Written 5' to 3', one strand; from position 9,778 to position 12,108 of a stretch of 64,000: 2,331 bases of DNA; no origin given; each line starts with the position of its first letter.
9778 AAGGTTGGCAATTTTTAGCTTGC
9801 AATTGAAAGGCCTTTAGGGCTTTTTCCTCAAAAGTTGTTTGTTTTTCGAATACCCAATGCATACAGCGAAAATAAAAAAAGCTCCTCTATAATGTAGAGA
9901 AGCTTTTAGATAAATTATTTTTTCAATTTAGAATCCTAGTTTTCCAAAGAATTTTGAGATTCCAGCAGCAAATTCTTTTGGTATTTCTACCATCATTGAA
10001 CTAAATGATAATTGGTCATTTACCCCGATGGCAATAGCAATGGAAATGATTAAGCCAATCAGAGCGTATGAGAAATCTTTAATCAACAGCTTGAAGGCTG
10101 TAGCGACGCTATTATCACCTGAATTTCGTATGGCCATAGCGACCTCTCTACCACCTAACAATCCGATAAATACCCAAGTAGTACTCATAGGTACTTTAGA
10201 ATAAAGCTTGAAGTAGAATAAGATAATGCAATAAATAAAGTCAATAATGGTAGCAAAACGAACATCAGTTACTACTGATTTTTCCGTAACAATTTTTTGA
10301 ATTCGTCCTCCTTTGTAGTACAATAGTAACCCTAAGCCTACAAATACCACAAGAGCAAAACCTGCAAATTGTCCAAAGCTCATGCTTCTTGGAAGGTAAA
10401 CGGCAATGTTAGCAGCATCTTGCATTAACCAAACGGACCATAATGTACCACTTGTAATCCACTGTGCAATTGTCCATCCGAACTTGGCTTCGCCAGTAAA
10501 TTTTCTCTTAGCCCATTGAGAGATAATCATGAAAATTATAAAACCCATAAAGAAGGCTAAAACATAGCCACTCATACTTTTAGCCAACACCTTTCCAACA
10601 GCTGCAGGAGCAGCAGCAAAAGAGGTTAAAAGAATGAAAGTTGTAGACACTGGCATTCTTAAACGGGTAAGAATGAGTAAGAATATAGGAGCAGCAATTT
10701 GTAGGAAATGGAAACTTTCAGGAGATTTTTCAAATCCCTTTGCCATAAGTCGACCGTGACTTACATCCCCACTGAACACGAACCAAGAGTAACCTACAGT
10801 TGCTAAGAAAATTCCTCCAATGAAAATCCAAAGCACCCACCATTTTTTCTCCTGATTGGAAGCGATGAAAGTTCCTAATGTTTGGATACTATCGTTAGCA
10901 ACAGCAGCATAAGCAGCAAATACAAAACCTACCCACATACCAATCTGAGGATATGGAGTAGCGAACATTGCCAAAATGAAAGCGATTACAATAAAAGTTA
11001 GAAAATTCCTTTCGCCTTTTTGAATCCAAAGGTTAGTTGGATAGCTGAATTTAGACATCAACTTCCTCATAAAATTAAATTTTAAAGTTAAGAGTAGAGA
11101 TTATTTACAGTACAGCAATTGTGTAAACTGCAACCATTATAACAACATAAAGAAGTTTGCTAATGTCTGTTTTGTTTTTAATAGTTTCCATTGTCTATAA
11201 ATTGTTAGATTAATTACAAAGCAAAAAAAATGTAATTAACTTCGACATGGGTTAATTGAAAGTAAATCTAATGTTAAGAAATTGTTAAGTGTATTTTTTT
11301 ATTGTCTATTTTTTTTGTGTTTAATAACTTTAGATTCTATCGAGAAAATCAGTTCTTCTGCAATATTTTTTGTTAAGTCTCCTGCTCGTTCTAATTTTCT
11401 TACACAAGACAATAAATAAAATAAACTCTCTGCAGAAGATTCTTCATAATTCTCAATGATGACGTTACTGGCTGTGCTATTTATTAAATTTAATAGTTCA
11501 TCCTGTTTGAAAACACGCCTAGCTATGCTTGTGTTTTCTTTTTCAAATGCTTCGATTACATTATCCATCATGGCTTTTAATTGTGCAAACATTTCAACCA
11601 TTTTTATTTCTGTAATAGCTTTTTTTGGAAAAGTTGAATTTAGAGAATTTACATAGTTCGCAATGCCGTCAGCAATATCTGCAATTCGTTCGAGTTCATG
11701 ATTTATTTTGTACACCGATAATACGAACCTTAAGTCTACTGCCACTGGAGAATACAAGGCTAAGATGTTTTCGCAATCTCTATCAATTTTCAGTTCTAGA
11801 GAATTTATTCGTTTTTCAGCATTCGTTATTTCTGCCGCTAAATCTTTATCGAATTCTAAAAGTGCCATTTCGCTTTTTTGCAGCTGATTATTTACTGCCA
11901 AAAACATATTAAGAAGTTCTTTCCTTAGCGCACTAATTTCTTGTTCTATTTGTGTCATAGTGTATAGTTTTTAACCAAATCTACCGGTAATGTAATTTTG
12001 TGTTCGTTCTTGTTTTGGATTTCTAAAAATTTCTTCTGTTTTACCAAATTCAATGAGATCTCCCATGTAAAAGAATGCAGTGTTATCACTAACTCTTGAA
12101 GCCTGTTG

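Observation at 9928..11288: Candidate uncharacterised Pho-regulated unit: four-repeat Pho box, 28-aa membrane peptide, divergent PiT-fold transporter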

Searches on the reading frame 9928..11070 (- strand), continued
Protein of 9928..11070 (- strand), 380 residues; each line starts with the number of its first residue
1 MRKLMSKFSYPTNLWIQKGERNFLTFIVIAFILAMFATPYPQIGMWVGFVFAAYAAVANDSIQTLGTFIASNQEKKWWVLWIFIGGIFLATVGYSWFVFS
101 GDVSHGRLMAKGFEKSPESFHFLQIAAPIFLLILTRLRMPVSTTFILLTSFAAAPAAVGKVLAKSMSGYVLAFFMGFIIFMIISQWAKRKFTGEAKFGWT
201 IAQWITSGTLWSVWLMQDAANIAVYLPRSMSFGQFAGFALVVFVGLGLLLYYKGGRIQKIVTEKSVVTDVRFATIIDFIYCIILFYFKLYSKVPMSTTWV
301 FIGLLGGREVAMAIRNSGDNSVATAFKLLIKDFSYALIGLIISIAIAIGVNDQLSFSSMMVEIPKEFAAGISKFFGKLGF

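Call 35: find_encoding_contigs(protein=P0128, flank=7000, max_places=1)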
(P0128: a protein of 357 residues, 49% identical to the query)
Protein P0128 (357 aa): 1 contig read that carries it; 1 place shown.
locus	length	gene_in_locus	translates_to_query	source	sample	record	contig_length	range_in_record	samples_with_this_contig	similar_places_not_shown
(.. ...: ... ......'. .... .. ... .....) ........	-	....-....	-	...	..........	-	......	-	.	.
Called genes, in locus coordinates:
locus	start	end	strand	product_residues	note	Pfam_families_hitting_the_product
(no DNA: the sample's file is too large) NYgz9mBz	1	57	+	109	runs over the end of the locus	-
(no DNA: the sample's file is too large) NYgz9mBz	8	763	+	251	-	-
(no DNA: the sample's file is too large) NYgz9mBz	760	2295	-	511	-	PF00155:Aminotran_1_2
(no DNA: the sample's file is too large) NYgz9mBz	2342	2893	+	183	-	PF01161:PBP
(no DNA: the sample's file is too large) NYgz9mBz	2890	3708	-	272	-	PF01149:Fapy_DNA_glyco, PF06831:H2TH, PF06827:zf-FPG_IleRS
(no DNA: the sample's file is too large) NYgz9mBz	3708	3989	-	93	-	PF00111:Fer2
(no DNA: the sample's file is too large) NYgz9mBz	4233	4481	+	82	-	PF00462:Glutaredoxin, PF05768:Glrx-like (weak), PF13417:GST_N_3 (weak)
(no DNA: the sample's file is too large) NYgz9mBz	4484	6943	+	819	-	PF04262:Glu_cys_ligase, PF18419:ATP-grasp_6, PF14397:ATPgrasp_ST (faint), PF01071:GARS_A (weak), PF02655:ATP-grasp_3 (weak), PF07478:Dala_Dala_lig_C (weak), PF08443:RimK (weak)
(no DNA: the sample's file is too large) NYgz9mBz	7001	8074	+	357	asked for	-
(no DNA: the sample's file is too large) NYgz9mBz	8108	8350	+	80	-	PF01722:BolA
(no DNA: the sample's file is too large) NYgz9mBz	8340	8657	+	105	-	PF00462:Glutaredoxin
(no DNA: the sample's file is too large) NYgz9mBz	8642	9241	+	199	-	PF01521:Fe-S_biosyn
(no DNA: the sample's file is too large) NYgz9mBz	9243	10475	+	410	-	PF04551:GcpE, PF26540:GcpE_C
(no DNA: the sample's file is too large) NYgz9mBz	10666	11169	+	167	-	-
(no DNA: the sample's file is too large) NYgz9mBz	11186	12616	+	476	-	-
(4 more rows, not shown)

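Call 38: predict_structure(alignment_id=A2)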
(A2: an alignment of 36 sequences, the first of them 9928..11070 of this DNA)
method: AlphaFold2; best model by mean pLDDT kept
length: 380 residues; sequences in the alignment: 36
mean_pLDDT: 79.1   pTM: 0.78
mean pLDDT of the five models: 79.1, 77.8, 76.7, 75.9, 74.8
residues with pLDDT >= 90: 95; 70-90: 228; 50-70: 32; < 50: 25
segments of 3 or more residues with pLDDT < 50: 1-16, 259-265
pLDDT, mean of each block of 10 residues (from residue 1): 41 48 90 95 93 86 79 87 94 94 85 80 91 83 78 72 75 80 77 82 92 87 90 95 87 57 57 83 79 65 75 66 76 81 83 79 79 66
secondary structure, 60 per line:
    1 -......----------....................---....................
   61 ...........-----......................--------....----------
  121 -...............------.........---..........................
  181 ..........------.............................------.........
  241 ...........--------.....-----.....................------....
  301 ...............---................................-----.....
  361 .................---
elements in order: H2-7 H18-37 H41-71 H77-98 H107-110 H122-136 H143-151 H155-190 H197-225 H232-251 H260-264 H270-290 H297-315 H319-350 H356-377

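Call 41: fold_search(model_id=the predicted structure, library=pdb)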
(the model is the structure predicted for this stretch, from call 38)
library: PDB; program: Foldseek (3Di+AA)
matches with E <= 10: 334; with E <= 0.001: 0
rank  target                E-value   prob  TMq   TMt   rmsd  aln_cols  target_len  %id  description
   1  6l85_B                3.1e-03  1.00  0.43  0.41  11.8       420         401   17  The sodium-dependent phosphate transporter (released 2020-09-16)
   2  6l85_A                4.7e-03  1.00  0.41  0.39  12.5       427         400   17  The sodium-dependent phosphate transporter (released 2020-09-16)
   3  5a1s_B                1.3e-01  0.23  0.16  0.15  19.6       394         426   11  Crystal structure of the sodium-dependent citrate symporter SeCitS form Salmonella enterica. (released 2016-02-17)
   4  8a6l_B                1.7e-01  0.12  0.14  0.12  25.1       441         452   11  Human 4F2hc-LAT2 heterodimeric amino acid transporter in complex with anticalin D11vs (released 2022-11-09)
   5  5j4i_A                2.1e-01  0.12  0.13  0.12  24.5       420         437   14  Crystal Structure of the L-arginine/agmatine antiporter from E. coli at 2.2 Angstroem resolution (released 2016-08-31)
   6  7qoa_B                2.9e-01  0.09  0.12  0.11  24.4       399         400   13  Structure of CodB, a cytosine transporter in an outward-facing conformation (released 2022-07-13)
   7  4llh_A                3.0e-01  0.20  0.18  0.14  24.8       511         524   12  Substrate bound outward-open state of the symporter BetP (released 2014-05-07)
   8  4doj_C                3.1e-01  0.20  0.19  0.16  23.0       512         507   12  Crystal structure of BetP in outward-facing conformation (released 2012-06-06)
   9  4cz8_A                3.1e-01  0.15  0.16  0.15  22.0       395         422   12  Structure of the sodium proton antiporter PaNhaP from Pyrococcus abyssii at pH 8. (released 2014-12-17)
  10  6d91                  3.4e-01  0.08  0.12  0.12  23.8       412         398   11  Crystal structure of the Deinococcus radiodurans Nramp/MntH divalent transition metal transporter in the outward-open, a (released 2019-02-13)
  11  8ubr                  3.5e-01  0.10  0.13  0.06  29.6       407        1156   14  Complex of the phosphorylated human cystic fibrosis transmembrane conductance regulator (CFTR) with CFTRinh-172 and ATP/ (released 2024-02-21)
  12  4k1c_B                3.8e-01  0.15  0.16  0.17  20.0       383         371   12  VCX1 Calcium/Proton Exchanger (released 2013-05-08)
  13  4kjr_B                4.0e-01  0.18  0.18  0.21  22.1       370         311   14  Crystal structure of selenium substituted Ca2+/H+ antiporter proteinYfkE (released 2013-07-03)
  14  9i8u_C                4.2e-01  0.20  0.18  0.15  24.4       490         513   13  Upregulated state of BetP with Potassium in Amphipol A8-35 (released 2026-02-18)
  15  3l1l                  4.2e-01  0.08  0.14  0.13  23.4       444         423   12  Structure of Arg-bound Escherichia coli AdiC (released 2010-02-02)
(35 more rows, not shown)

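Call 59: list_cluster_members(proteins=[P0291, P0017, P0132, P0297, P0274, P0006])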
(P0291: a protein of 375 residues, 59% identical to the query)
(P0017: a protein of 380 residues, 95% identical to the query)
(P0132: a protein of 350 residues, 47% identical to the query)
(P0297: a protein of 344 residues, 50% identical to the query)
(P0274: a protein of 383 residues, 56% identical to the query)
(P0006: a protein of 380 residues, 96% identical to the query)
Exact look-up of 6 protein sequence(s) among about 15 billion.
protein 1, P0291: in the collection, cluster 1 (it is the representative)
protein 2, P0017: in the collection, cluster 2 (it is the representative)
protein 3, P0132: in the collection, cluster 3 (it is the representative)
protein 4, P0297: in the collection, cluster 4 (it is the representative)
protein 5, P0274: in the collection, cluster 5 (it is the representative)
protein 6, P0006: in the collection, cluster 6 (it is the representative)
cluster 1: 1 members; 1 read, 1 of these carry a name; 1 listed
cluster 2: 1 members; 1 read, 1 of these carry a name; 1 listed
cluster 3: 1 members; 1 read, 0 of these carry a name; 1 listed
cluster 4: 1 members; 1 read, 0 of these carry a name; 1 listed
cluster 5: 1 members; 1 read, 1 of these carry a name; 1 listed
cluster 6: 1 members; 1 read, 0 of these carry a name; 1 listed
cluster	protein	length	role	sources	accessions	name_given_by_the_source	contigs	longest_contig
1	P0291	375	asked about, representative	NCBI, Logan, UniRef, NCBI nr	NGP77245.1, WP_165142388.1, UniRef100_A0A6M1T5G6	hypothetical protein G3570_11405 [Balneolaceae bacterium YR4-1] | Phosphate/sulfate permease n=1 Tax=Halalkalibaculum roseum TaxID=2709311 ... | hypothetical protein [Halalkalibaculum roseum]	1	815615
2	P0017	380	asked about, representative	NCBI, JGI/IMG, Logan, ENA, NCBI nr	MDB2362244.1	hypothetical protein N9V65_02195 [Flavobacteriales bacterium] | hypothetical protein | hypothetical protein [Flavobacteriales bacterium]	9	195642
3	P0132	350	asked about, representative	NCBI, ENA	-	-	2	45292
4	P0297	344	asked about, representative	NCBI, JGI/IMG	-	-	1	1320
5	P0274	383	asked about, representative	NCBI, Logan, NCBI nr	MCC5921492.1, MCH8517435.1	MAG: hypothetical protein LAT68_14010 [Cyclobacteriaceae bacterium] | hypothetical protein [Cyclobacteriaceae bacterium]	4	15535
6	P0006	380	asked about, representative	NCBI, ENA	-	-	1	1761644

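Call 65: list_cluster_members(proteins=[P0194, P0237, P0241, P0248, P0249, P0253, P0172, P0185, P0188, P0173])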
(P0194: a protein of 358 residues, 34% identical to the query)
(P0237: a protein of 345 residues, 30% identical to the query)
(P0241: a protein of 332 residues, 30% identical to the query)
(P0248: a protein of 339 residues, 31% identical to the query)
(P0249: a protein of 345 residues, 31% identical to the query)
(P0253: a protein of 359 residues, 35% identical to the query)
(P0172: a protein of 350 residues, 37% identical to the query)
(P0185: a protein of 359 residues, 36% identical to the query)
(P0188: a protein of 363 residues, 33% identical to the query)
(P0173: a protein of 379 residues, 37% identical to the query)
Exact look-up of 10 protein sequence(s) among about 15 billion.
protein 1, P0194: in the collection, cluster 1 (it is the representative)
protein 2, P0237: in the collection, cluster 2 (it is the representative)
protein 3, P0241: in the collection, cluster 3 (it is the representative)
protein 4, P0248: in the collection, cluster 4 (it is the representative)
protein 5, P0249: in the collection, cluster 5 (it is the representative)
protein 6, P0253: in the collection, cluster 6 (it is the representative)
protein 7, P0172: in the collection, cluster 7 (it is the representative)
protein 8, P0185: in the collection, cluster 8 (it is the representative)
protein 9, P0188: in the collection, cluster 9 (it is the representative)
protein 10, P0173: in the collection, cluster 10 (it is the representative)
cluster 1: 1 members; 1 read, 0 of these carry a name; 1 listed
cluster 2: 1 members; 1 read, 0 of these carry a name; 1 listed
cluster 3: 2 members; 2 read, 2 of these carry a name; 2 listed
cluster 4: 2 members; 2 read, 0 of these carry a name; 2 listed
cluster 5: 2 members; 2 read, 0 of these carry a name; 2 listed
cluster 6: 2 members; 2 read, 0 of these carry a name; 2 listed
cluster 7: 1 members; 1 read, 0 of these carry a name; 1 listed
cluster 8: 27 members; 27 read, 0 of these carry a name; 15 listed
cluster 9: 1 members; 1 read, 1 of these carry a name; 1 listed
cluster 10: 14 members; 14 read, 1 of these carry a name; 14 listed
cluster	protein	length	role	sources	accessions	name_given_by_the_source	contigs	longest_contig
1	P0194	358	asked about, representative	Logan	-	-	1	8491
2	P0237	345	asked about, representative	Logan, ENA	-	-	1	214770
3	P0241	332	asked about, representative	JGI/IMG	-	hypothetical protein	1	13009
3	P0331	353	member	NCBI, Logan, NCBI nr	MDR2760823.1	MAG: hypothetical protein LBB09_03180 [Rickettsiales bacterium] | hypothetical protein [Rickettsiales bacterium]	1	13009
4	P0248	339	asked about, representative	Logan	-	-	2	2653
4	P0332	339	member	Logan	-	-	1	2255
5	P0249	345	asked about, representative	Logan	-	-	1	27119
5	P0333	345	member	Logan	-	-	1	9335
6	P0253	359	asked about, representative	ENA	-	-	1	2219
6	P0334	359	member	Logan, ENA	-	-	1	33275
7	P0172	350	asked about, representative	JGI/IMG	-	-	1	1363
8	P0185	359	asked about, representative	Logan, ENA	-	-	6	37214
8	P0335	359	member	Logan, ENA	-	-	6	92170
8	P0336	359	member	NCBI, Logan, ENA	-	-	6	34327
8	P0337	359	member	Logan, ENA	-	-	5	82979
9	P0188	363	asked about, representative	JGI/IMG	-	hypothetical protein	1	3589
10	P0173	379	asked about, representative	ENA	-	-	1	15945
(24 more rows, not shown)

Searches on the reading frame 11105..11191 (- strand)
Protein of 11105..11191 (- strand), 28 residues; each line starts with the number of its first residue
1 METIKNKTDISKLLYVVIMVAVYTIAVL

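Call 3: search_protein_families(library=pfam, proteins=[window:11105-11191:-], max_evalue=1)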
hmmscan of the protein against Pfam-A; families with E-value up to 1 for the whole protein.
window:11105-11191:- (28 aa): 0 families

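Call 4: search_protein_families(library=ncbifam, proteins=[window:11105-11191:-], max_evalue=1)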
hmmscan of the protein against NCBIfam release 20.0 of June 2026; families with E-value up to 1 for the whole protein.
window:11105-11191:- (28 aa): 0 families

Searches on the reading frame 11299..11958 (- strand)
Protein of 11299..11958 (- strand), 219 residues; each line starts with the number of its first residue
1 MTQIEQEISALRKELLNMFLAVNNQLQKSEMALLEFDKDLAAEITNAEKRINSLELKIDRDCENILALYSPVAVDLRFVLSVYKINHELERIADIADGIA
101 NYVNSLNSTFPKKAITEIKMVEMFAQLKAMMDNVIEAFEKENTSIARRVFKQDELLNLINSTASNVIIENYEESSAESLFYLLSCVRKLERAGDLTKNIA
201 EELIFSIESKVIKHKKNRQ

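Call 3: search_protein_families(library=pfam, proteins=[window:11299-11958:-], max_evalue=1)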
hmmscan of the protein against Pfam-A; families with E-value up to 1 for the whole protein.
window:11299-11958:- (219 aa): 3 families
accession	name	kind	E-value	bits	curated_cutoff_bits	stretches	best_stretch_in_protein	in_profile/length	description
PF01895.24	PhoU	-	9.1e-32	109.7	23.5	2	16-103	2-89/89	PhoU domain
PF20663.3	COG4_N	-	0.1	13.1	27.3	1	83-151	19-86/107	Conserved oligomeric Golgi complex subunit 4, N-terminal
PF24355.1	DUF7514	-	0.1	12.8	27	1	90-146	12-66/160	Domain of unknown function (DUF7514)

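Call 4: search_protein_families(library=ncbifam, proteins=[window:11299-11958:-], max_evalue=1)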
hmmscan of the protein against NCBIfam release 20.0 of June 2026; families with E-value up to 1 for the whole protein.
window:11299-11958:- (219 aa): 4 families
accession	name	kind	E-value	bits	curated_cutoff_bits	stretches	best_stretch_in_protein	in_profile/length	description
TIGR02135.1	phoU_full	equivalog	4.7e-45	153.8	130.25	1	3-211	2-211/212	phosphate signaling complex protein PhoU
NF008332.0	PRK11115.1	equivalog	1.8e-30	106.2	342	1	3-217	13-227/239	phosphate signaling complex protein PhoU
NF000503.1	fusF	exception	0.04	13.9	435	1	82-157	7-77/214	fusidic acid resistance EF-G-binding protein FusF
TIGR01353.1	dGTP_triPase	subfamily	0.041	13.4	152.35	1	47-208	157-316/389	dGTP triphosphohydrolase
